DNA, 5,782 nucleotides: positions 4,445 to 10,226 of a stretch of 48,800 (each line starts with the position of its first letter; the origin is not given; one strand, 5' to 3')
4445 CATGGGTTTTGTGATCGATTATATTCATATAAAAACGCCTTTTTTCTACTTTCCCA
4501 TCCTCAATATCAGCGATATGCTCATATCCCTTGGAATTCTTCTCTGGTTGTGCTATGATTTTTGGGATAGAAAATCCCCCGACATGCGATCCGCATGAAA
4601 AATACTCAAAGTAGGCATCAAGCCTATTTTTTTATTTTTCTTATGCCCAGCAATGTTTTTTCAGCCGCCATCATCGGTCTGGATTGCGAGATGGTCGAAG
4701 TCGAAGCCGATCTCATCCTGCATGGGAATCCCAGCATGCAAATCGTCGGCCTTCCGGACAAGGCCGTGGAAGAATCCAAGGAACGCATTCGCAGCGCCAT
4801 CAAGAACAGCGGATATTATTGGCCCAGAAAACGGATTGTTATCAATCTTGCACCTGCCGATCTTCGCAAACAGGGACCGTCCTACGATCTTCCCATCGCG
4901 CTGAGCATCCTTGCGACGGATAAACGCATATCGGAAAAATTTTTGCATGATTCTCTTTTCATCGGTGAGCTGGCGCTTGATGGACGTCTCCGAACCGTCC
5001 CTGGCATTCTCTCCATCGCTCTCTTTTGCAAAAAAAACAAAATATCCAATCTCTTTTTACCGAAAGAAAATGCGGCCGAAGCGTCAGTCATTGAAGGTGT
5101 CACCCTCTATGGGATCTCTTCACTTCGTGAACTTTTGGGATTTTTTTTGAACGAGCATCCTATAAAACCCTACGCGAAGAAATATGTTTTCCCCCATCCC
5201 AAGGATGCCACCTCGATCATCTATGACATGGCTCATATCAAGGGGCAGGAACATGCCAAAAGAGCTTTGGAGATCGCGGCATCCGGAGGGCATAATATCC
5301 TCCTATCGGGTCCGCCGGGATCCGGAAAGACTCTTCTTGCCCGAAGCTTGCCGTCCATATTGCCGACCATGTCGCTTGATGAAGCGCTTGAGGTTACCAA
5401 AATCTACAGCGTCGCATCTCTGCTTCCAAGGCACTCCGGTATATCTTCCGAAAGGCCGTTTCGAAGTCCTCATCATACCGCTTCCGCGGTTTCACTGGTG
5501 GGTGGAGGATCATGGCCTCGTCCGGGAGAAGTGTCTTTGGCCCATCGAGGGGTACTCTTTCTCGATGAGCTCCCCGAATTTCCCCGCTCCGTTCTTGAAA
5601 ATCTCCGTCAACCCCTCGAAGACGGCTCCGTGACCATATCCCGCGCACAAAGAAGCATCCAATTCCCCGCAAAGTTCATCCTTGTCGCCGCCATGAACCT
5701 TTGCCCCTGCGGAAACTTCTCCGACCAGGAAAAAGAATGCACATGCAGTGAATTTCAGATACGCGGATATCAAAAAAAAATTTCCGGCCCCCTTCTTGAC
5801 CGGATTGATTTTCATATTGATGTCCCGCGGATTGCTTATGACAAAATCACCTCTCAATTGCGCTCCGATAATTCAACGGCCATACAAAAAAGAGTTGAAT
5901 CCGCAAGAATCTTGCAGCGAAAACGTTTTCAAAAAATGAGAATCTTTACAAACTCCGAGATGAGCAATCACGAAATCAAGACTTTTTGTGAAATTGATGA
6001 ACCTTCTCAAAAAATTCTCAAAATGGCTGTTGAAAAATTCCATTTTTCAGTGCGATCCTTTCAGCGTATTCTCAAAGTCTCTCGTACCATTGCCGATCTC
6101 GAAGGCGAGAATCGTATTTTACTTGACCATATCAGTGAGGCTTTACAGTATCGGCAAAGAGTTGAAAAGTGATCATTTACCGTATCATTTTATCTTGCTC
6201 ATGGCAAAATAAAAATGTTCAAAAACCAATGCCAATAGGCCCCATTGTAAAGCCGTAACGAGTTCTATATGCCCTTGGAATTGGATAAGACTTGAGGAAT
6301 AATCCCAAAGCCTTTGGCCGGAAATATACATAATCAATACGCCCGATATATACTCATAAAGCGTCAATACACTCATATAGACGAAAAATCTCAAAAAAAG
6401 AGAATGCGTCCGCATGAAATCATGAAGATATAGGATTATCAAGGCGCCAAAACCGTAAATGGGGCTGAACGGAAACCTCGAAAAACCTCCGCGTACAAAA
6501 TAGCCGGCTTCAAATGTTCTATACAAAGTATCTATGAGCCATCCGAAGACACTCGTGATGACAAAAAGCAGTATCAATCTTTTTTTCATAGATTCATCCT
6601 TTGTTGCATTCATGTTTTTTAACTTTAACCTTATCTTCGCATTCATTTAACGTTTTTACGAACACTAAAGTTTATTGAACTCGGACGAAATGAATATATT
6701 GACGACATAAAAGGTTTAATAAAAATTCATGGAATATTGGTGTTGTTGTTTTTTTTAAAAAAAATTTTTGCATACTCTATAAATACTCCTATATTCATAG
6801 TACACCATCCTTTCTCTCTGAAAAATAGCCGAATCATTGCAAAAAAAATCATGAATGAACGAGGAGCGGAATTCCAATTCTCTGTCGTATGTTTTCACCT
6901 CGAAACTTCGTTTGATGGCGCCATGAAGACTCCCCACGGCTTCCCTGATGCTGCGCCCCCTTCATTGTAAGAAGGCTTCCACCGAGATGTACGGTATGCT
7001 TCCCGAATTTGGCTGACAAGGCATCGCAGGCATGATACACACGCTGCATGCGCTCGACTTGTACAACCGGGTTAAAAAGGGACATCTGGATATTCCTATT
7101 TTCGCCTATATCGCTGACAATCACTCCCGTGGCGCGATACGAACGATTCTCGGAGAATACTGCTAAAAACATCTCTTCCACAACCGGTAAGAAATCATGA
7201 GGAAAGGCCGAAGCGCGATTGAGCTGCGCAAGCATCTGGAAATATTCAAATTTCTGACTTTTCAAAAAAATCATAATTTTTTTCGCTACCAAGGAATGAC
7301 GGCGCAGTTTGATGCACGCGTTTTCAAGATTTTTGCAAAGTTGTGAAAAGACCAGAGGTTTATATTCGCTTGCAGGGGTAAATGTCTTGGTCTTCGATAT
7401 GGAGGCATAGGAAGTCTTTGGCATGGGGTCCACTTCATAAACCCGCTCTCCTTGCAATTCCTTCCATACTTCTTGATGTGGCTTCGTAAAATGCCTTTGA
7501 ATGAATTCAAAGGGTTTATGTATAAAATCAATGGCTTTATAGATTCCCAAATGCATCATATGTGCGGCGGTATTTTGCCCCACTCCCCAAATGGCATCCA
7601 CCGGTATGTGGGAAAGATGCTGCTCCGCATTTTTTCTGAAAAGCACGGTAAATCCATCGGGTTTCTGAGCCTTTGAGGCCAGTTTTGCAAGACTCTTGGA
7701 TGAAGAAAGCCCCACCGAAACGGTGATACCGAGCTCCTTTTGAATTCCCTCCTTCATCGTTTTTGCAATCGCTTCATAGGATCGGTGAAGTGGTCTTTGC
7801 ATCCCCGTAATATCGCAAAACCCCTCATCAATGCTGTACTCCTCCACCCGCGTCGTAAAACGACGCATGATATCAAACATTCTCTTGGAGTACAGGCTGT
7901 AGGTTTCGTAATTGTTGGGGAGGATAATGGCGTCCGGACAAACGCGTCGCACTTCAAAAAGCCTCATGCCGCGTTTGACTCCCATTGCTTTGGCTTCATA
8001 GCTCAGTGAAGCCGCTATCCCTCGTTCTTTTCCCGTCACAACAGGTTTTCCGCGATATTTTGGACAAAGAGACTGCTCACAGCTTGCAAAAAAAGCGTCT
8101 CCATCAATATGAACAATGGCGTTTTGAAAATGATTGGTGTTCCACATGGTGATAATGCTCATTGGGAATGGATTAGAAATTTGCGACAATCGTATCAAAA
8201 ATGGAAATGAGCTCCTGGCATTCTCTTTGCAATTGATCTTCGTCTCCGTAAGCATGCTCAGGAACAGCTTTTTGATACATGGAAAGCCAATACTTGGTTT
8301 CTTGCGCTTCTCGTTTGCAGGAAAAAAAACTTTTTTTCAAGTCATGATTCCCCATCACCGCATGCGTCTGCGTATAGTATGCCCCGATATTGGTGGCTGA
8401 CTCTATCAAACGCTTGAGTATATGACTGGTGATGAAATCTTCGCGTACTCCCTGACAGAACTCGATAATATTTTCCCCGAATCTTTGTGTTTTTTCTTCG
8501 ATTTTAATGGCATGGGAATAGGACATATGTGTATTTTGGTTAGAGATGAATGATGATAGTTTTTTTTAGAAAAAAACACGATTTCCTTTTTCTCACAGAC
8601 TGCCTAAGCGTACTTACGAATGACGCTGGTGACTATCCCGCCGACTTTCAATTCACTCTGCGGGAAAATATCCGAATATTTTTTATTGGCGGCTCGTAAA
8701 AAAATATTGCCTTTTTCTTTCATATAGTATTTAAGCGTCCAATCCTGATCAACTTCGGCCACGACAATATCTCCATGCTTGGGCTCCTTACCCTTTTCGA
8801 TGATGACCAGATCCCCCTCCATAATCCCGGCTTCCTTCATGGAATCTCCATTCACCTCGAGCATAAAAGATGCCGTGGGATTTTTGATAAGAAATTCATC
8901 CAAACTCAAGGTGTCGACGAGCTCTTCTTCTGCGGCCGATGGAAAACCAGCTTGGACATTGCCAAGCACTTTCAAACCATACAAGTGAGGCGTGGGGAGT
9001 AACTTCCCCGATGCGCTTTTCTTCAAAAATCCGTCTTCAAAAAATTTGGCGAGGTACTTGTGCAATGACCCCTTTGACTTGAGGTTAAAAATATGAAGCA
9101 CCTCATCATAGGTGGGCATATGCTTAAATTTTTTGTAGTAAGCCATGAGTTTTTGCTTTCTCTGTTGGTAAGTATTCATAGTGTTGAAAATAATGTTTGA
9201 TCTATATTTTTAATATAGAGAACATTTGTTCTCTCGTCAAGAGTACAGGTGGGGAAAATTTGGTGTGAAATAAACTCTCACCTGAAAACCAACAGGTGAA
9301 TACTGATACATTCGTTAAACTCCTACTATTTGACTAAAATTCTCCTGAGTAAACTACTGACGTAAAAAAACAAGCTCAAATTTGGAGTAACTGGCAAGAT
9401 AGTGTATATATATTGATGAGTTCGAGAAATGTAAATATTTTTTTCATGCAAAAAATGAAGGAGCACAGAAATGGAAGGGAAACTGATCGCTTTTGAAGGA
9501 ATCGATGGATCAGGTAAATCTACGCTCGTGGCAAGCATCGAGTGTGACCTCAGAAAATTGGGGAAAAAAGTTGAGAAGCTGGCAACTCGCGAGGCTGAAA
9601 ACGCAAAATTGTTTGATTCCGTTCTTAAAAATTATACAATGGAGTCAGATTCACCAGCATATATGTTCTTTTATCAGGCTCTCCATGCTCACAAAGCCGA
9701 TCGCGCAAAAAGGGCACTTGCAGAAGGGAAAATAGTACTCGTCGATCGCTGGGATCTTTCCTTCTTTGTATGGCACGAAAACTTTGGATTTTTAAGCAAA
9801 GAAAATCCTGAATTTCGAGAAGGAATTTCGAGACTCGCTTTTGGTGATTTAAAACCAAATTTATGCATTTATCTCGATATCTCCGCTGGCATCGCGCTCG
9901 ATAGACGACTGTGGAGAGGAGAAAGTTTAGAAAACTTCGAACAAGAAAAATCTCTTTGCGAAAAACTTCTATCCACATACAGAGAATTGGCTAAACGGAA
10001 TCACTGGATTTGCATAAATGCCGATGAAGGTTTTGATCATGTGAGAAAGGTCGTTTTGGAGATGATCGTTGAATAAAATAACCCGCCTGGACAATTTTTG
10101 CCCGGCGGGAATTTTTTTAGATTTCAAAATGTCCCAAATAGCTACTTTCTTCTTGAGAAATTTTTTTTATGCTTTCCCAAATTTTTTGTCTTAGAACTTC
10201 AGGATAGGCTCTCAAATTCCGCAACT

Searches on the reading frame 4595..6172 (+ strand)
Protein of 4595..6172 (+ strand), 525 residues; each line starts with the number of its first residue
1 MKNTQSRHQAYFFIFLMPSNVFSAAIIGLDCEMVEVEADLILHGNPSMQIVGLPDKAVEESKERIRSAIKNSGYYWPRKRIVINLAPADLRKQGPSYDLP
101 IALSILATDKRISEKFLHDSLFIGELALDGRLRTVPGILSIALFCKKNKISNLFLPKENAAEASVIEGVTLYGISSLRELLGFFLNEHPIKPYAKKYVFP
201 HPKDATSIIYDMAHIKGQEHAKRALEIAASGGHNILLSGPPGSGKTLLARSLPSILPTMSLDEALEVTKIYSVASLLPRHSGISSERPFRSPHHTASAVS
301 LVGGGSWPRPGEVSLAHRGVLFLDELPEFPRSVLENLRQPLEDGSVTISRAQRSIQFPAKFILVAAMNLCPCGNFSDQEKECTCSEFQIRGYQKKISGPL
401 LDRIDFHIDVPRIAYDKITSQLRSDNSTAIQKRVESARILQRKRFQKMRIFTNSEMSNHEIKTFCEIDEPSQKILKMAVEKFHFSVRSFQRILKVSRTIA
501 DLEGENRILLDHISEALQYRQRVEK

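Call 8: search_protein_families(library=pfam, proteins=[window:4595-6172:+], max_evalue=0.001)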
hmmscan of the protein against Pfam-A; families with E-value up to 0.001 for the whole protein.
window:4595-6172:+ (525 aa): 10 families
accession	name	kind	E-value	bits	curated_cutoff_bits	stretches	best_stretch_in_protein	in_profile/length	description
PF01078.27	Mg_chelatase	-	2.2e-94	315.1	20.3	1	211-416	1-205/207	Magnesium chelatase, subunit ChlI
PF13541.12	ChlI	-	3.1e-44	150.2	27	1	37-159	2-121/121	Subunit ChlI of Mg-chelatase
PF13335.12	Mg_chelatase_C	-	6e-30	104.1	26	1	426-520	3-94/94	Magnesium chelatase, subunit ChlI C-terminal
PF07728.20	AAA_5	-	1.1e-08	35.7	22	1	234-371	1-125/139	AAA domain (dynein-related subfamily)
PF00158.32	Sigma54_activat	-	8.8e-07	29.2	20.2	0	308-366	84-142/168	Sigma-54 interaction domain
PF05362.19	Lon_C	-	1.2e-05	25.4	21.1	1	32-163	41-176/205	Lon protease (S16) C-terminal proteolytic domain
PF00493.29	MCM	-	5.9e-05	22.7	23.3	0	310-379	114-182/224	MCM P-loop domain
PF13191.12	AAA_16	-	9.9e-05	23.3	32.6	1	222-255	13-47/167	AAA ATPase domain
PF00004.35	AAA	-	0.00033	21.5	21.2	0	235-255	1-21/131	ATPase family associated with various cellular activities (AAA)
PF05496.18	RuvB_N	-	0.00034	20.9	27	0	219-251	13-52/159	Holliday junction DNA helicase RuvB P-loop domain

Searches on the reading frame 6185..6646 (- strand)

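Call 8: search_protein_families(library=pfam, proteins=[window:6185-6646:-], max_evalue=0.001)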
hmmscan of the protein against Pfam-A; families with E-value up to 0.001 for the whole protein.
window:6185-6646:- (153 aa): 1 family
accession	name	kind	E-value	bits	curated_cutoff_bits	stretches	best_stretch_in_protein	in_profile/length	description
PF06541.16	ABC_trans_CmpB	-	5.4e-28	98.5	25.9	1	26-145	1-115/151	Putative ABC-transporter type IV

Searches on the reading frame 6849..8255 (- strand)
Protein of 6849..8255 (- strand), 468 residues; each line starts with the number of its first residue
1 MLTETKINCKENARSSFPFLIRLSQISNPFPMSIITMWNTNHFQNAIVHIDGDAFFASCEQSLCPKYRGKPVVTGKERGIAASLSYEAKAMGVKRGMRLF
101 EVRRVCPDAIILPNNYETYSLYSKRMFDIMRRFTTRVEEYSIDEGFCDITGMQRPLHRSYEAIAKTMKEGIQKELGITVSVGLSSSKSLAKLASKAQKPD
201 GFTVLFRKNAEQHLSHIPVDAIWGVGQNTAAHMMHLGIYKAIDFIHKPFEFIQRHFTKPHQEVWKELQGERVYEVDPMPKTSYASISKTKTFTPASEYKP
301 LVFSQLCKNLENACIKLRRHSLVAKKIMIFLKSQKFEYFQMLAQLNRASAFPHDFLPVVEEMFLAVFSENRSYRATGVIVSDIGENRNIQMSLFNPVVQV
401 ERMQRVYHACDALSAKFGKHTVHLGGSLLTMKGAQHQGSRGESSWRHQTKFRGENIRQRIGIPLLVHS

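Call 8: search_protein_families(library=pfam, proteins=[window:6849-8255:-], max_evalue=0.001)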
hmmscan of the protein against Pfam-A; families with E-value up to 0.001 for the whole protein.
window:6849-8255:- (468 aa): 2 families
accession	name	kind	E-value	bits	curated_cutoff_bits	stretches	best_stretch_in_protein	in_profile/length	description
PF00817.25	IMS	-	2e-46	158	23.2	1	50-195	1-148/148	impB/mucB/samB family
PF11799.13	IMS_C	-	1.3e-10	42.1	20.7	1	285-393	3-109/109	impB/mucB/samB family C-terminal domain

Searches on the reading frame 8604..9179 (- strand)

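Call 8: search_protein_families(library=pfam, proteins=[window:8604-9179:-], max_evalue=0.001)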
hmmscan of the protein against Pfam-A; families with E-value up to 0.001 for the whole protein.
window:8604-9179:- (191 aa): 1 family
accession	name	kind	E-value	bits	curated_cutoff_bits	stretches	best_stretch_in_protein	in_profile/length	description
PF00717.28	Peptidase_S24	-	3.3e-28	98.1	23.3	1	71-183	2-115/116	Peptidase S24-like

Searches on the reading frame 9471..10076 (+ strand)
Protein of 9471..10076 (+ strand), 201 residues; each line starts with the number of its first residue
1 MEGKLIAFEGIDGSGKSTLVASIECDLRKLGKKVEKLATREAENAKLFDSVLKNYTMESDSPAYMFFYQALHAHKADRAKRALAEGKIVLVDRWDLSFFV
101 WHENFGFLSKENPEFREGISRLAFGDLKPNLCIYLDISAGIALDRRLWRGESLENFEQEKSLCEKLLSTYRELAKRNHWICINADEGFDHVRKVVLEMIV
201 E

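Call 8: search_protein_families(library=pfam, proteins=[window:9471-10076:+], max_evalue=0.001)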
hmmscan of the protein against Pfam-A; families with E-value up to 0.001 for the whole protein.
window:9471-10076:+ (201 aa): 1 family
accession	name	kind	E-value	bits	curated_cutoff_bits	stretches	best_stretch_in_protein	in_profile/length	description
PF02223.23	Thymidylate_kin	-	3.4e-20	73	27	1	8-192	1-182/185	Thymidylate kinase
